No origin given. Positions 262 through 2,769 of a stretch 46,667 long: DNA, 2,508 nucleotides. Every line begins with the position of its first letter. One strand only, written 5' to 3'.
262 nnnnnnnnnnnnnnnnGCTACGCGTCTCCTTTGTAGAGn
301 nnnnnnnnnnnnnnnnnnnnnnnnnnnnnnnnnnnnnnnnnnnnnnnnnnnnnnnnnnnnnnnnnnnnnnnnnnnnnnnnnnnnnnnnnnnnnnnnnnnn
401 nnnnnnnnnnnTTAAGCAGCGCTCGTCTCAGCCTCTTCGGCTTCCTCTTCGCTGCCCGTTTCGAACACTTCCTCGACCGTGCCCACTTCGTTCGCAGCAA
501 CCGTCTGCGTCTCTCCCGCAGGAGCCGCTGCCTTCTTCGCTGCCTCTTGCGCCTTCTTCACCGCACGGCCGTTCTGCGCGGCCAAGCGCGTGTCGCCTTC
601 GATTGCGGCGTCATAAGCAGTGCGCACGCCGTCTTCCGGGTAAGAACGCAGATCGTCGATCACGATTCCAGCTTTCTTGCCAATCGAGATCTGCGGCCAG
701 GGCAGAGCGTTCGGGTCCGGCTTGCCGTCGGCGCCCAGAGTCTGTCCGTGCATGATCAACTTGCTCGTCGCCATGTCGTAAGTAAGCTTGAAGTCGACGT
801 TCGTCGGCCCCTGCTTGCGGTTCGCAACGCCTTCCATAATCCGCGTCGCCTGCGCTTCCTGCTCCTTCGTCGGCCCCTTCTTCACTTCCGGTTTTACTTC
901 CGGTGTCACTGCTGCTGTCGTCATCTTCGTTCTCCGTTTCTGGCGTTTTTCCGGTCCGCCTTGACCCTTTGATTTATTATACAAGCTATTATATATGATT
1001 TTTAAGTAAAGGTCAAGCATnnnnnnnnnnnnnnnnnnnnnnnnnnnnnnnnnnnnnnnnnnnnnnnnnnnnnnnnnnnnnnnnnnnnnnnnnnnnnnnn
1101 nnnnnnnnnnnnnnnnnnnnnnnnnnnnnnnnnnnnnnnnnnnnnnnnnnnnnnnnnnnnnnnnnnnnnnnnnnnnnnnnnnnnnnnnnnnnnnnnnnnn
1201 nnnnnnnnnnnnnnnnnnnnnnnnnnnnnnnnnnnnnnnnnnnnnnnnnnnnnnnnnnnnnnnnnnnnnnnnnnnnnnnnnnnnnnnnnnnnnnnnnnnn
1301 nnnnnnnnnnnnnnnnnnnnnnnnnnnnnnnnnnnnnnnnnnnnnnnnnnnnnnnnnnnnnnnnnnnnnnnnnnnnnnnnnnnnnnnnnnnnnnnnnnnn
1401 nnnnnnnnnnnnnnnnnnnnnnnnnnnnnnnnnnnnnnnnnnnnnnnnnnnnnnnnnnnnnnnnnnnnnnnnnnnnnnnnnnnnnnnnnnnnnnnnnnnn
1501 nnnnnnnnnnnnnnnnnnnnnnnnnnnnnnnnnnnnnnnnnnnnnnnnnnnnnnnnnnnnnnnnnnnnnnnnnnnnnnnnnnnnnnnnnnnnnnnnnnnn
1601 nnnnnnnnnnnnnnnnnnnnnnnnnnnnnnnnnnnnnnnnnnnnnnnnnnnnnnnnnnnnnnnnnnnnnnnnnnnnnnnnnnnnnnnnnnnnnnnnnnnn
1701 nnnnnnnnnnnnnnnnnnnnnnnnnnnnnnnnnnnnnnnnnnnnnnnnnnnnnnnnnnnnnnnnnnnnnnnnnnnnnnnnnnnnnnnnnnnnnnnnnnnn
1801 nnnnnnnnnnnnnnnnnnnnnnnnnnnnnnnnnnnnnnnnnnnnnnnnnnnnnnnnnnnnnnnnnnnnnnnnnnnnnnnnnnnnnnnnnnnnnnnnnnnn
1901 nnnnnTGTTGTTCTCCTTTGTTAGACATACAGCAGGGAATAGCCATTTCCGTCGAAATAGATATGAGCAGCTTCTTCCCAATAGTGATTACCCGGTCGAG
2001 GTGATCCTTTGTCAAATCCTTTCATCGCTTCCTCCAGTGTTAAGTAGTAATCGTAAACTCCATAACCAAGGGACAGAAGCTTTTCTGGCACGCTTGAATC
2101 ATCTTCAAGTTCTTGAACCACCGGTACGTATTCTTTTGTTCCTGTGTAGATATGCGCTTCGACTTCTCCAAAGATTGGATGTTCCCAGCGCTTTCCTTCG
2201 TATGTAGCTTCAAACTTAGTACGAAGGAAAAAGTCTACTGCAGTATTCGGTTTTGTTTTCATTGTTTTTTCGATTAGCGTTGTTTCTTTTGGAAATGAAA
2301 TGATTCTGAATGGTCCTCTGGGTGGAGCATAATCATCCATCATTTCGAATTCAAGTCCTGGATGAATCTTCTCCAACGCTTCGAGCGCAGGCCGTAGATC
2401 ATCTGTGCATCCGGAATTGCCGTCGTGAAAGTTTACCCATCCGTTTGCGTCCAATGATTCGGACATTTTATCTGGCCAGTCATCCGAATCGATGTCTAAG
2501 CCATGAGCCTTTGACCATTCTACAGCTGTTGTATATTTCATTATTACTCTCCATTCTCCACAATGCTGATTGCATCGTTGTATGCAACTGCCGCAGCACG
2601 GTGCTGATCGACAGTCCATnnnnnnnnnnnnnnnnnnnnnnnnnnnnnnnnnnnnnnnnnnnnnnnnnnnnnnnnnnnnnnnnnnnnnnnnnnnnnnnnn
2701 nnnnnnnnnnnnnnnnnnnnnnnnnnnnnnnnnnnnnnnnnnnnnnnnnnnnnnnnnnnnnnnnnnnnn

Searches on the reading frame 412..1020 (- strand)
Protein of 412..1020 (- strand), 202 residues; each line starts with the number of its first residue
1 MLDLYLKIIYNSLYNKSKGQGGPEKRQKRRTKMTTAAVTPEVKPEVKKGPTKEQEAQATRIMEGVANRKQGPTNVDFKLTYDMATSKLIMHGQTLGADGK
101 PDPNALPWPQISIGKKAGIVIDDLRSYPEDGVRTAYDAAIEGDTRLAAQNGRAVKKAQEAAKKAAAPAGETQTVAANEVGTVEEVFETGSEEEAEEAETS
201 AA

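Call 9: search_protein_families(library=phrogs, proteins=[window:412-1020:-], max_evalue=0.01)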
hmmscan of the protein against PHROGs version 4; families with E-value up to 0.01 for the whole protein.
window:412-1020:- (202 aa): 0 families

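Call 45: search_protein_families(library=pfam, proteins=[window:412-1020:-], max_evalue=0.05)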
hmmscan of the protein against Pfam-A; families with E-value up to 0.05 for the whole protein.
window:412-1020:- (202 aa): 0 families

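Call 68: find_related_loci(query=window:412-1020:-, collection=viral_contigs, flank=10000)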
Query window:412-1020:- (202 aa) in viral_contigs; peptide patterns used: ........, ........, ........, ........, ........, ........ (x = any residue, [..] = any of these).
510 stretches matched a pattern, but none encodes a relative of the query by tblastn (E <= 1e-3).

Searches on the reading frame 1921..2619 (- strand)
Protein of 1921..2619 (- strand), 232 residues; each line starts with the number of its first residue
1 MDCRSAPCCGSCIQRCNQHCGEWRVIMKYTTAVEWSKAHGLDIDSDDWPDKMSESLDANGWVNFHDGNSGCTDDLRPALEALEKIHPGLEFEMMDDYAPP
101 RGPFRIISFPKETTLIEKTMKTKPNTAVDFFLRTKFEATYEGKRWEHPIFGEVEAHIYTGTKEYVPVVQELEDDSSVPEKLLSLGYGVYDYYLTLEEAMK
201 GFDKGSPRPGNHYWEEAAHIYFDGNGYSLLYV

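Call 9: search_protein_families(library=phrogs, proteins=[window:1921-2619:-], max_evalue=0.01)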
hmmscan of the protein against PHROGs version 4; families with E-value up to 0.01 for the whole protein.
window:1921-2619:- (232 aa): 0 families

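Call 45: search_protein_families(library=pfam, proteins=[window:1921-2619:-], max_evalue=0.05)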
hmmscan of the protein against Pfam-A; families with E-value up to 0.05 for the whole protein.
window:1921-2619:- (232 aa): 0 families

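Call 67: find_related_loci(query=window:1921-2619:-, collection=viral_contigs, flank=10000)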
Query window:1921-2619:- (232 aa) in viral_contigs; peptide patterns used: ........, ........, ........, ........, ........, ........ (x = any residue, [..] = any of these).
7 stretches matched a pattern, but none encodes a relative of the query by tblastn (E <= 1e-3).

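Call 72: find_homologous_proteins(query=window:1921-2619:-, max_evalue=0.001)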
Query window:1921-2619:- (232 aa): 1 proteins with E <= 0.001 among 166 candidates.
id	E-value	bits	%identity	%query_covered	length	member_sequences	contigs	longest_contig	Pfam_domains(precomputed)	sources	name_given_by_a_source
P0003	4.9e-140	483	100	89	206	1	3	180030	-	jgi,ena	-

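Call 73: find_encoding_contigs(protein=P0003, flank=10000, max_places=5)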
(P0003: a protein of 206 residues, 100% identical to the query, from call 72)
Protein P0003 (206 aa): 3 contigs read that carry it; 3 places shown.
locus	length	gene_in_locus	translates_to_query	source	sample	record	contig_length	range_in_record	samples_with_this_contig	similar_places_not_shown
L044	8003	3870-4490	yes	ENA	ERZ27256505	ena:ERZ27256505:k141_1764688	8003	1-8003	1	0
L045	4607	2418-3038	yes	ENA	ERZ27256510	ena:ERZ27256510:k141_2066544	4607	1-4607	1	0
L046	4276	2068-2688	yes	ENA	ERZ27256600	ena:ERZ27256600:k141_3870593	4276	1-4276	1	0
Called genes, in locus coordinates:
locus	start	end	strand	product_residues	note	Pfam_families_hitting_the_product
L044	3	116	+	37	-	?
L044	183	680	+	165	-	-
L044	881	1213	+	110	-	-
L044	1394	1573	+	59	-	PF23451:Zn_ribbon_PaaD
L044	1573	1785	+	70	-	-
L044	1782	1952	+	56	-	-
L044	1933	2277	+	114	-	-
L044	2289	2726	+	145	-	-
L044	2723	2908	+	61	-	-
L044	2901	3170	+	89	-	-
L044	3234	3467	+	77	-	-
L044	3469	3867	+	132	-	-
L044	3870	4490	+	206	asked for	-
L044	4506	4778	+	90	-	-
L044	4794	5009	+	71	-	-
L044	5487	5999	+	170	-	-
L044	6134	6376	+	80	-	-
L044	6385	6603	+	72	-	-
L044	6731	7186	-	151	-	-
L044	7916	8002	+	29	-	?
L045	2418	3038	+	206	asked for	-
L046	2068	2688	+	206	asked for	-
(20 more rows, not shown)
